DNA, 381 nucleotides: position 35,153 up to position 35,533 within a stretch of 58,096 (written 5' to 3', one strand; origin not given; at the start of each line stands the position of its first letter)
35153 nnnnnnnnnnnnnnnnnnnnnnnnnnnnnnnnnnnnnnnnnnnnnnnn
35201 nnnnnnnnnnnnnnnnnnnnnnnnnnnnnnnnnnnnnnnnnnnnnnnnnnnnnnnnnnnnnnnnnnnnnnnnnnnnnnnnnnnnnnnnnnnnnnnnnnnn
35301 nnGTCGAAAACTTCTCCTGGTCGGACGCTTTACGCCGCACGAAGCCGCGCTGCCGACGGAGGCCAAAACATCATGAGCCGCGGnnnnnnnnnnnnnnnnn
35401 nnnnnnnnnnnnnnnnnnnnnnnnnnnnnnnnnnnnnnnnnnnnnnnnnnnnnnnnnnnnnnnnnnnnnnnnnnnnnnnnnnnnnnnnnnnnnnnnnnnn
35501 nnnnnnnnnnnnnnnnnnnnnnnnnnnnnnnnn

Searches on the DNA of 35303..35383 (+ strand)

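Call 26: build_rna_model(alignment_id=A1, structure=none)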
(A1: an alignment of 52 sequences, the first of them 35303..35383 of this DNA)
Model R1 built from alignment A1 (52 sequences, 84 columns); structure: none (sequence only).
model positions 82; base pairs 0; branch points 0; effective number of sequences 52; information 0.599 bits per position. No base pairs: searches with it score sequence only.

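Call 27: search_with_rna_model(model_id=R1, source=window, max_evalue=1, filters=off)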
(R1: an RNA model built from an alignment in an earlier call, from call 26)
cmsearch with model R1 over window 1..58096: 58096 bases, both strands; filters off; matches with E-value up to 1: 68.
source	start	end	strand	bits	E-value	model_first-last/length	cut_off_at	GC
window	50070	50144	-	58.4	2.3e-17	5-79/82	-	0.48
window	26271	26343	+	51.9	2.5e-15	6-78/82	-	0.58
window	6956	7028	+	51.5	3.4e-15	5-78/82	-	0.59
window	53806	53878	+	51.2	4.2e-15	3-75/82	-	0.52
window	5228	5305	-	50.7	6.2e-15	3-80/82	-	0.49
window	48320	48394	-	50.1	9.2e-15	3-77/82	-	0.52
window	21233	21307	-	48.8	2.4e-14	3-77/82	-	0.49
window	35305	35377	+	48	4.4e-14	3-76/82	-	0.6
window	53927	53999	-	47.7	5.3e-14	3-75/82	-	0.51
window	6106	6170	-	47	8.7e-14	8-71/82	-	0.54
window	19719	19794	-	46.9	9.6e-14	3-77/82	-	0.58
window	12648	12714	+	46.8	9.8e-14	9-75/82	-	0.55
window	34499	34575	-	46.6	1.2e-13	3-78/82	-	0.52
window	175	243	-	46.6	1.2e-13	9-77/82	-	0.61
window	38738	38811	+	46.4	1.3e-13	5-78/82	-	0.57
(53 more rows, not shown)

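Call 29: search_with_rna_model(model_id=R1, sources=[L001, L002, L003, L004, L005, L006, L007, L008, L009, L010, L011, L012, L013, L014, L015, L016, L017, L018, L019, L020, L021, L022, L023, L024, L025, L026, L027, L028, L029, L030, L031, L032, L033, L034, L035, L036, L037, L038, L039, L040, L041, L042, L043, L044, L045, L046, L047, L048, L049, L050, L051, L052, L053, L054, L055, L056, L057, L058, L059, L060, L061, L062, L063, L064, L065, L066, L067, L068, L069, L070, L071, L072, L073, L074, L075, L076, L077, L078, L079, L080, L081, L082, L083, L084, L085, L086, L087], max_evalue=0.00001)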
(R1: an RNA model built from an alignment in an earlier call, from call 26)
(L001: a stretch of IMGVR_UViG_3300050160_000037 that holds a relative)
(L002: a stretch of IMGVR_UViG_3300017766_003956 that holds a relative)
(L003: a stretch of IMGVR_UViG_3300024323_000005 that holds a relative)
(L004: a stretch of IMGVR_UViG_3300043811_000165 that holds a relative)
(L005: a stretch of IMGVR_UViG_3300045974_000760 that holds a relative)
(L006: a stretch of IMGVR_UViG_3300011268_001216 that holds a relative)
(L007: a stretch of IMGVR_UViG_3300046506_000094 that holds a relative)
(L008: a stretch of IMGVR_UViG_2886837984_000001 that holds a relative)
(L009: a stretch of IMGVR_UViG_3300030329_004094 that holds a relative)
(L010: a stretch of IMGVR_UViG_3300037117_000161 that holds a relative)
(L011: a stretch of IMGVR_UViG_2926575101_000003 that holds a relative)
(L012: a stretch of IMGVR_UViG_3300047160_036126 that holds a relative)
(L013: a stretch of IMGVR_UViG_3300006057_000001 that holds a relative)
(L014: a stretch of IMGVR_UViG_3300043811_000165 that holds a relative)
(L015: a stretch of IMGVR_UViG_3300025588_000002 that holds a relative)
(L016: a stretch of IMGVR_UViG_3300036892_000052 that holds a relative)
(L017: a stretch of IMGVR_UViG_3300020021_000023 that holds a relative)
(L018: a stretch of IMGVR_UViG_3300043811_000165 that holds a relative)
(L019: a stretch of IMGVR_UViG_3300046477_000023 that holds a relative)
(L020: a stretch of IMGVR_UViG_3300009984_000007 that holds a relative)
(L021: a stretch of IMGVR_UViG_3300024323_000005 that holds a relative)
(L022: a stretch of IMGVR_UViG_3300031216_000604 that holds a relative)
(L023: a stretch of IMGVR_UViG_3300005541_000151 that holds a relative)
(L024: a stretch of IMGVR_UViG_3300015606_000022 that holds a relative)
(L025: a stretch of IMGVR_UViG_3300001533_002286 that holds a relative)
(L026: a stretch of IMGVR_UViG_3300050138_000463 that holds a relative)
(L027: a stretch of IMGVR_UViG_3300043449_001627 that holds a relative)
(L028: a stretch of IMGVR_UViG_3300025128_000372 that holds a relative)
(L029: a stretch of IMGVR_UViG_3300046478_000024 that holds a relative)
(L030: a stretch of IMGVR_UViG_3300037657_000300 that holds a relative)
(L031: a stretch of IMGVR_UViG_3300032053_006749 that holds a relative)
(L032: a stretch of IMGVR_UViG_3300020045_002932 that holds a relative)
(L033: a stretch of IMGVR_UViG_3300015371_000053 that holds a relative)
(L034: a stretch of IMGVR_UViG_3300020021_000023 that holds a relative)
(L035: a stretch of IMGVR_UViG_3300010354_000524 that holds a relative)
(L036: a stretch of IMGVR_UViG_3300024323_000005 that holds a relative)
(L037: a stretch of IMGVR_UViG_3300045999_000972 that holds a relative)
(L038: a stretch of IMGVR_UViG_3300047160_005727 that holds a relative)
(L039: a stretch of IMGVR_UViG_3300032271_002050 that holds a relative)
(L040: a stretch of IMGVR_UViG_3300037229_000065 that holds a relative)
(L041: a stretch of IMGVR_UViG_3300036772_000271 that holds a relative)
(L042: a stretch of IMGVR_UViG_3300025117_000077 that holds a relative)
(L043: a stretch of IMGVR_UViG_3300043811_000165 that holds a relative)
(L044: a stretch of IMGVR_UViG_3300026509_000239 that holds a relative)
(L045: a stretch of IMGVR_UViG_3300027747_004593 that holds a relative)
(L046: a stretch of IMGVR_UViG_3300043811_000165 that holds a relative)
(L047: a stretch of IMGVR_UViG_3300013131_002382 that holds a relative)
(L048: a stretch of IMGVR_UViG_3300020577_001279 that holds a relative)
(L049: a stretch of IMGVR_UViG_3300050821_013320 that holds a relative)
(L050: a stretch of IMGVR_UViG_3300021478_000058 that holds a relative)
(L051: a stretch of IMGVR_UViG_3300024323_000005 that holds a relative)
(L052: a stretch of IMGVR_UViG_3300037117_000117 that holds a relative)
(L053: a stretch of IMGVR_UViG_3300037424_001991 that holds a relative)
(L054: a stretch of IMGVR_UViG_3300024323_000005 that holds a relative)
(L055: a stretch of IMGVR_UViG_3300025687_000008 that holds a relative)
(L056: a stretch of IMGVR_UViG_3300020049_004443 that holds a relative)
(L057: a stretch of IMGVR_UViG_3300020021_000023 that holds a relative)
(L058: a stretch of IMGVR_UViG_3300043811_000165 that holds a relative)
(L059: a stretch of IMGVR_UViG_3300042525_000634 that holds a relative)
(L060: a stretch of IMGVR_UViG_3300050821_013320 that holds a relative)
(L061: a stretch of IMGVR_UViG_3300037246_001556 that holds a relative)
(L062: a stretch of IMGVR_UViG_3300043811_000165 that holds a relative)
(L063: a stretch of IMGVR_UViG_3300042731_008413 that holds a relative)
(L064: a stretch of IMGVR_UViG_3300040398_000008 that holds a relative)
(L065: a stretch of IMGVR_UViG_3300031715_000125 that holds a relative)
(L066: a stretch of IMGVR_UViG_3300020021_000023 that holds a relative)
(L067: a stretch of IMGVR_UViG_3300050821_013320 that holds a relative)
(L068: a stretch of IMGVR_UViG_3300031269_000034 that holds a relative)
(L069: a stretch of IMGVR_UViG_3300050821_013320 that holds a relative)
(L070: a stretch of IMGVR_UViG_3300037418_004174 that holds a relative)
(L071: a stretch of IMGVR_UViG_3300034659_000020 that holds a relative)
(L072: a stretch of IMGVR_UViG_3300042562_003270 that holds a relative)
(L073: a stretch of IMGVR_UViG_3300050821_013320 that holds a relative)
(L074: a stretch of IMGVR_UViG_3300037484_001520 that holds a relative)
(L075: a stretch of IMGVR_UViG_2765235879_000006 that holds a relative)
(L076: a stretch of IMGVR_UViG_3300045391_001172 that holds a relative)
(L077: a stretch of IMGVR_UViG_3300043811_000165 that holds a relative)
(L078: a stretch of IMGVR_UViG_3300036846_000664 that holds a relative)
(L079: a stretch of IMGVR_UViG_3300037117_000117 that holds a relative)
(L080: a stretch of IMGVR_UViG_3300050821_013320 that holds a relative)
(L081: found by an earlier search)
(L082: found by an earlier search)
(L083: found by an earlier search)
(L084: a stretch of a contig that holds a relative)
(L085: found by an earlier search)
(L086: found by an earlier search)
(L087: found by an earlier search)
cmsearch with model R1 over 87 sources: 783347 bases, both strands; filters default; matches with E-value up to 0.00001: 223.
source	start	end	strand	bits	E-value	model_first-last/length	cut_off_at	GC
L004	3157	3231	+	61.5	3.3e-17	3-77/82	-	0.48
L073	10260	10336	-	61.3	3.8e-17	3-79/82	-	0.56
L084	3335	3409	-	57.6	5.5e-16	3-77/82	-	0.49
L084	3553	3629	+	57.4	6.4e-16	3-79/82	-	0.58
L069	5749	5820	+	56.4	1.3e-15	3-74/82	-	0.51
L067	6649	6721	-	56.1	1.7e-15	3-75/82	-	0.6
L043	4717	4790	+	55.4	2.8e-15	3-76/82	-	0.5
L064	10289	10363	-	55.3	3e-15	3-77/82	-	0.61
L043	11184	11255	-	54.6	4.9e-15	3-74/82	-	0.58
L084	1705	1775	+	54.4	5.6e-15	3-73/82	-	0.44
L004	744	820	-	54.3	6.2e-15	3-79/82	-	0.56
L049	1467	1539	+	54.2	6.6e-15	5-77/82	-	0.55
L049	12570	12637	+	53.7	9.3e-15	10-77/82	-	0.59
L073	10815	10890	+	53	1.5e-14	3-78/82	-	0.59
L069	6932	7005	+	52.4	2.3e-14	3-76/82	-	0.64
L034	1373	1448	-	52.1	2.9e-14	3-78/82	-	0.57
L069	7276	7349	-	51.9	3.3e-14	3-76/82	-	0.51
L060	1393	1468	+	51.8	3.7e-14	3-78/82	-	0.54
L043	12775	12847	-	51.6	4.4e-14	3-74/82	-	0.66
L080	5169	5242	+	51.4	4.8e-14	4-77/82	-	0.46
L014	5201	5270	-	51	6.6e-14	10-79/82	-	0.57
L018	3280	3353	+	50.1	1.3e-13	4-77/82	-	0.62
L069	4885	4958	+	49.5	1.9e-13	3-76/82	-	0.59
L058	13023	13091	-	49.4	2e-13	3-71/82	-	0.51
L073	7812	7882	-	49.4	2.1e-13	3-73/82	-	0.49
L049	8952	9027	+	49.4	2.1e-13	3-78/82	-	0.51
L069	1245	1319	+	49.3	2.2e-13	4-77/82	-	0.56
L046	1600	1672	-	49.3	2.3e-13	4-76/82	-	0.62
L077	2545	2618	+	49.1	2.6e-13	4-77/82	-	0.59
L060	694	768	-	48.9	2.9e-13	3-77/82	-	0.49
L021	1312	1382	+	48.7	3.5e-13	6-77/82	-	0.55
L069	4208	4284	+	48.7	3.5e-13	3-78/82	-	0.55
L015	7337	7409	-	48.5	4e-13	3-75/82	-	0.59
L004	26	97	+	48.5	4.1e-13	3-75/82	-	0.62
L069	8039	8105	-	48.5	4.1e-13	6-71/82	-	0.57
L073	3651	3724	+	48.1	5.5e-13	3-76/82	-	0.55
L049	1895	1969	-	47.6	7.5e-13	3-77/82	-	0.51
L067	7765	7836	+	47.5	8.3e-13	4-76/82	-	0.53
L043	14241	14313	+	47.3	9.6e-13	5-77/82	-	0.56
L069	1886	1959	-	47.2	1e-12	3-76/82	-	0.55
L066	5352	5426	+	47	1.2e-12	5-79/82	-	0.55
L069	5498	5572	-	46.9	1.3e-12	3-77/82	-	0.52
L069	10170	10235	+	46.6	1.5e-12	3-68/82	-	0.59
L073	9382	9457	+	46.4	1.8e-12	3-78/82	-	0.55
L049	6078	6147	+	46.1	2.2e-12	3-72/82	-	0.51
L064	6049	6116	-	46.1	2.3e-12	5-72/82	-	0.57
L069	9918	9987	-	46.1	2.3e-12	5-74/82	-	0.64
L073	1005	1076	+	46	2.4e-12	3-74/82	-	0.61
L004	2590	2661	-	45.9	2.7e-12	7-78/82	-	0.51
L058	5864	5931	-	45.8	2.8e-12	4-71/82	-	0.53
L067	1200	1271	+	45.8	2.9e-12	6-78/82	-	0.57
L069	8749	8821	+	45.7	3.1e-12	3-76/82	-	0.58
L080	6565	6636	+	45.6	3.2e-12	3-73/82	-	0.54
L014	963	1023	-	45.4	3.7e-12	4-64/82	-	0.52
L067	751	822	-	45.3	4.1e-12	9-79/82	-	0.57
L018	4063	4138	+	45.3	4.1e-12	3-77/82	-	0.57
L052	5847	5915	+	45.2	4.2e-12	8-76/82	-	0.51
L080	3624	3698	-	45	4.9e-12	3-77/82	-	0.48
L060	2171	2243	+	45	5e-12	7-78/82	-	0.62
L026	3123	3193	+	44.9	5.3e-12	7-77/82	-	0.55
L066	544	610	+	44.9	5.5e-12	4-71/82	-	0.6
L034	10113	10187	+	44.8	5.8e-12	4-77/82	-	0.55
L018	378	449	+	44.8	5.8e-12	3-74/82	-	0.53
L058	10542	10615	-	44.4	7.7e-12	4-77/82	-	0.57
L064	1442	1511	-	44.4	7.9e-12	3-72/82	-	0.53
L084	5499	5573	-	44.3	8.3e-12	4-78/82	-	0.55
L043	13667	13740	-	44.1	9.9e-12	3-75/82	-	0.53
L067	10654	10728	-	44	1e-11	4-78/82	-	0.52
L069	2814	2885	-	43.9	1.1e-11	3-74/82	-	0.51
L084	2882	2953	+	43.9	1.1e-11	3-75/82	-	0.6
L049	2969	3039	+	43.9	1.1e-11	6-76/82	-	0.54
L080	2803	2874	-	43.9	1.1e-11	5-77/82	-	0.57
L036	4322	4397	-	43.8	1.2e-11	3-78/82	-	0.55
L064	11021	11094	+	43.8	1.2e-11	6-79/82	-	0.58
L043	13129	13199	+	43.4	1.6e-11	3-74/82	-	0.55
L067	10745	10816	+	43.4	1.6e-11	3-74/82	-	0.53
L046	1919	1992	+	43.3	1.7e-11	3-75/82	-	0.47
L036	6629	6699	+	43.2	1.8e-11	6-76/82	-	0.54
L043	12122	12194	+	43.2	1.9e-11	5-76/82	-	0.58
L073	9197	9268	-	43.1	2e-11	4-75/82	-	0.56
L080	6339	6417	-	43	2.1e-11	3-80/82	-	0.49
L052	2643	2717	-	43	2.1e-11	3-77/82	-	0.55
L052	5361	5436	-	43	2.2e-11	3-79/82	-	0.53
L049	12472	12547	-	42.9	2.2e-11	4-78/82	-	0.46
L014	3585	3660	-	42.9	2.2e-11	3-77/82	-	0.59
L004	3279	3350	-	42.7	2.7e-11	5-74/82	-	0.53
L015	11032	11101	-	42.5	3.1e-11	7-75/82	-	0.63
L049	10609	10679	+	42.5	3.1e-11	3-73/82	-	0.49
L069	2195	2269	+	42.4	3.2e-11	3-76/82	-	0.52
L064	3980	4055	-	42.4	3.2e-11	3-78/82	-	0.54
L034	12071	12140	-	42.4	3.3e-11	4-73/82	-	0.61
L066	237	309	+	42.3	3.4e-11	4-77/82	-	0.63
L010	12406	12475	-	42.3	3.6e-11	4-74/82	-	0.49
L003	1655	1724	+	42.2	3.8e-11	6-75/82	-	0.6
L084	4908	4981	-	41.9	4.8e-11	3-76/82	-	0.53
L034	9434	9505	+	41.7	5.2e-11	4-74/82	-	0.62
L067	4233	4305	-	41.7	5.3e-11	4-76/82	-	0.48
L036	6243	6310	+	41.7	5.4e-11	9-76/82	-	0.57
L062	1123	1193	-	41.6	5.8e-11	8-77/82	-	0.58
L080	3944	4017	+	41.5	6.1e-11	5-77/82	-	0.58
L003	6003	6077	+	41.5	6.5e-11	5-79/82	-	0.57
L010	6560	6628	+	41.4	6.6e-11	6-74/82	-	0.55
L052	3645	3719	-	41.1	8.3e-11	4-78/82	-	0.56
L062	400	467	+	40.8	1.1e-10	10-76/82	-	0.59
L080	3032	3103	+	40.7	1.1e-10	6-76/82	-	0.56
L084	1099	1165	-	40.5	1.3e-10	3-68/82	-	0.51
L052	601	674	+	40.3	1.5e-10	3-77/82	-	0.46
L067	6037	6106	-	40.1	1.8e-10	4-73/82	-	0.5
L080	7283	7347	+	40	1.9e-10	13-77/82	-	0.58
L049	10518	10595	-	39.9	2e-10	3-79/82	-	0.55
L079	11736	11811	+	39.8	2.1e-10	3-78/82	-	0.51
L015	8169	8241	+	39.8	2.1e-10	4-76/82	-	0.55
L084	4106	4183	-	39.6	2.5e-10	3-80/82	-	0.6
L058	7648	7720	+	39.5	2.6e-10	3-75/82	-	0.53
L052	1208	1276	-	39.5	2.6e-10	3-72/82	-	0.57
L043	9028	9099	+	39.3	3e-10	6-76/82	-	0.61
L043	6946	7015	+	39.3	3.1e-10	3-72/82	-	0.53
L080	2289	2353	-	39.2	3.3e-10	4-68/82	-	0.6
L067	4321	4397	+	39.1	3.5e-10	3-78/82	-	0.48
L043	5579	5654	-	39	3.9e-10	3-78/82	-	0.63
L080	2577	2640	+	38.7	4.6e-10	13-75/82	-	0.53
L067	7561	7634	-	38.7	4.6e-10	3-76/82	-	0.58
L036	4022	4089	-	38.5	5.4e-10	8-75/82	-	0.56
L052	124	198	-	38.5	5.5e-10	5-80/82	-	0.57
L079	14766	14839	+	38.3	6.4e-10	3-76/82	-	0.57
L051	130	203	+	38.3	6.5e-10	3-77/82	-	0.54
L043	3110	3177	+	38.2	6.6e-10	10-77/82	-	0.54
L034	12415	12491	+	38.1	7.2e-10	3-79/82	-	0.62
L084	2365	2433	+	38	7.7e-10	7-76/82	-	0.59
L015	623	690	+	38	8.1e-10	10-77/82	-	0.59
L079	4067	4135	+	37.8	8.9e-10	6-75/82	-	0.57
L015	6702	6770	-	37.8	9.1e-10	8-75/82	-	0.54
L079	9228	9297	+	37.8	9.3e-10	8-78/82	-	0.57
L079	12985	13048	-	37.5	1.1e-09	16-80/82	-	0.47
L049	5442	5512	-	37.4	1.2e-09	4-74/82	-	0.48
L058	7557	7630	-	37.3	1.3e-09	6-79/82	-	0.58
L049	8865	8937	-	37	1.6e-09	3-77/82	-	0.51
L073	5292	5355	-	37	1.7e-09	10-73/82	-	0.58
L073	579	640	+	36.9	1.7e-09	6-66/82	-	0.6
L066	3621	3692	+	36.9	1.7e-09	6-78/82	-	0.54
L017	3322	3382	+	36.9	1.8e-09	17-77/82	-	0.61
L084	2023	2085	-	36.9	1.8e-09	9-73/82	-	0.6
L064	8069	8144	-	36.8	1.9e-09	4-77/82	-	0.55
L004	1847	1922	-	36.7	2e-09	4-78/82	-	0.64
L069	11051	11128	+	36.7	2e-09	3-77/82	-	0.58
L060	1934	1999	-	36.5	2.4e-09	3-69/82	-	0.56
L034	10426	10502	-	36.3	2.7e-09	4-78/82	-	0.64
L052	4420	4483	+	36.2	2.9e-09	17-79/82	-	0.53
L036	2398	2473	-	36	3.4e-09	4-78/82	-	0.55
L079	5638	5710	+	36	3.4e-09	3-76/82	-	0.62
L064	1525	1591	+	35.9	3.5e-09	3-68/82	-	0.54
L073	8874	8937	-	35.6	4.3e-09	4-67/82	-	0.5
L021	1766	1843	+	35.3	5.4e-09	3-80/82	-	0.53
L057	1401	1473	-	35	6.7e-09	5-77/82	-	0.58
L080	4557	4629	-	34.9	7.5e-09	4-78/82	-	0.47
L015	4950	5022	-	34.6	9.3e-09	4-76/82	-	0.51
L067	2574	2647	+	34.6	9.3e-09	6-79/82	-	0.61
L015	9790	9852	+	34.5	9.5e-09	15-78/82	-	0.48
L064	5588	5657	+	34.5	9.8e-09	6-75/82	-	0.5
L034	5360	5430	-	34.2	1.2e-08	7-77/82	-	0.55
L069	11811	11885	-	34.1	1.3e-08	3-76/82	-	0.52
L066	1963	2030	-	34.1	1.3e-08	13-78/82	-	0.6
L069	6194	6258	-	34.1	1.3e-08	11-74/82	-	0.49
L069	7675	7734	+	34.1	1.4e-08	8-66/82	-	0.62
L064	11901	11971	-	34.1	1.4e-08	4-73/82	-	0.56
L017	1209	1275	+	33.7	1.7e-08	9-76/82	-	0.64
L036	3441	3515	+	33.7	1.8e-08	7-80/82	-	0.55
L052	4643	4717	+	33.6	1.9e-08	5-79/82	-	0.51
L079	11674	11734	-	33.5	2e-08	16-76/82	-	0.48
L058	10631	10707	+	33.2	2.5e-08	4-79/82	-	0.53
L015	8080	8144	-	33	2.8e-08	12-76/82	-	0.57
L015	11274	11347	+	32.9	3e-08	4-77/82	-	0.61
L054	300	371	+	32.9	3e-08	6-75/82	-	0.62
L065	3397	3471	-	32.9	3.2e-08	4-78/82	-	0.64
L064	9141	9213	+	32.7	3.5e-08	6-78/82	-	0.62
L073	5381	5452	+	32.7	3.5e-08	7-76/82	-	0.53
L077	1132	1202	-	32.7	3.7e-08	4-75/82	-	0.58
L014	2834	2904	+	32.6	3.9e-08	4-73/82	-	0.52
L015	5039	5100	+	32.5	4.1e-08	4-66/82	-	0.65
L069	8520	8591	+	32.4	4.6e-08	4-76/82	-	0.56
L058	5948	6021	+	32.1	5.6e-08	4-79/82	-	0.55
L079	6107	6165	+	31.9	6.4e-08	17-76/82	-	0.58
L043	10733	10804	+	31.9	6.5e-08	6-76/82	-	0.57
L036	1569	1643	-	31.6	8.1e-08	5-80/82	-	0.55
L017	2816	2882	-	31.5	8.9e-08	11-77/82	-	0.55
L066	3417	3482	+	31.2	1e-07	13-77/82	-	0.59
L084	498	562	+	31.2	1.1e-07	8-71/82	-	0.49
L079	3855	3918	-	30.9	1.3e-07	17-79/82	-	0.55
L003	5721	5782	-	30.9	1.4e-07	17-79/82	-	0.56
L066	2386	2449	+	30.2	2.2e-07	8-70/82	-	0.59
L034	11107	11183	-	30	2.6e-07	4-79/82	-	0.48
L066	1112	1181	+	30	2.6e-07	8-76/82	-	0.67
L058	2806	2865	-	29.9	2.7e-07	10-69/82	-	0.52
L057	10161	10226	-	29.6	3.4e-07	10-76/82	-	0.62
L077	1226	1283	+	29.5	3.6e-07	10-66/82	-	0.55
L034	3099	3167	+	29.5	3.8e-07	6-74/82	-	0.65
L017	1902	1976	-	29.4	4e-07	5-78/82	-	0.59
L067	6998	7064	+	29.2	4.5e-07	12-79/82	-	0.57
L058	9051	9123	+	29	5.2e-07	6-78/82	-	0.59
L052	9490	9562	-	28.9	5.7e-07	4-76/82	-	0.48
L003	240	300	-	28.7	6.3e-07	16-77/82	-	0.59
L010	1655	1719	-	28.5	7.7e-07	14-80/82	-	0.49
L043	10645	10712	-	28.2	9.2e-07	6-74/82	-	0.6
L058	8963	9032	-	28.1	1e-06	4-74/82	-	0.61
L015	9213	9270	-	27.9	1.2e-06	7-63/82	-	0.6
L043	3928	3994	-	27.9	1.2e-06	4-69/82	-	0.57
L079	14633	14705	-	27.8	1.2e-06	3-76/82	-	0.49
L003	7070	7133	-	27.7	1.3e-06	16-80/82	-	0.56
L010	1952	2020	+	27.5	1.5e-06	10-79/82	-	0.55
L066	1357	1429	-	27.5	1.5e-06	7-80/82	-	0.64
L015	7554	7603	+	27.3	1.8e-06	27-77/82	-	0.54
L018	1981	2050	+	26.9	2.3e-06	8-76/82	-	0.53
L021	1091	1162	-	26.5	3.2e-06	6-76/82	-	0.61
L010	3245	3314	-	26.4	3.3e-06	7-78/82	-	0.51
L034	10665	10733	+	26.2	3.8e-06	9-76/82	-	0.58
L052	1794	1865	+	26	4.5e-06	5-76/82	-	0.54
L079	4770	4831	+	26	4.6e-06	15-77/82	-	0.56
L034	5735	5781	+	25.8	5.1e-06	31-77/82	-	0.57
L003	8936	9010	+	25.8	5.3e-06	4-76/82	-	0.55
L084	2586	2646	-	25.7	5.8e-06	5-64/82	-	0.64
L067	9441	9504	+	25.5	6.5e-06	16-80/82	-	0.47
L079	13050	13123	+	25.3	7.5e-06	3-76/82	-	0.51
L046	657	730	-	25.3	7.7e-06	4-76/82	-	0.54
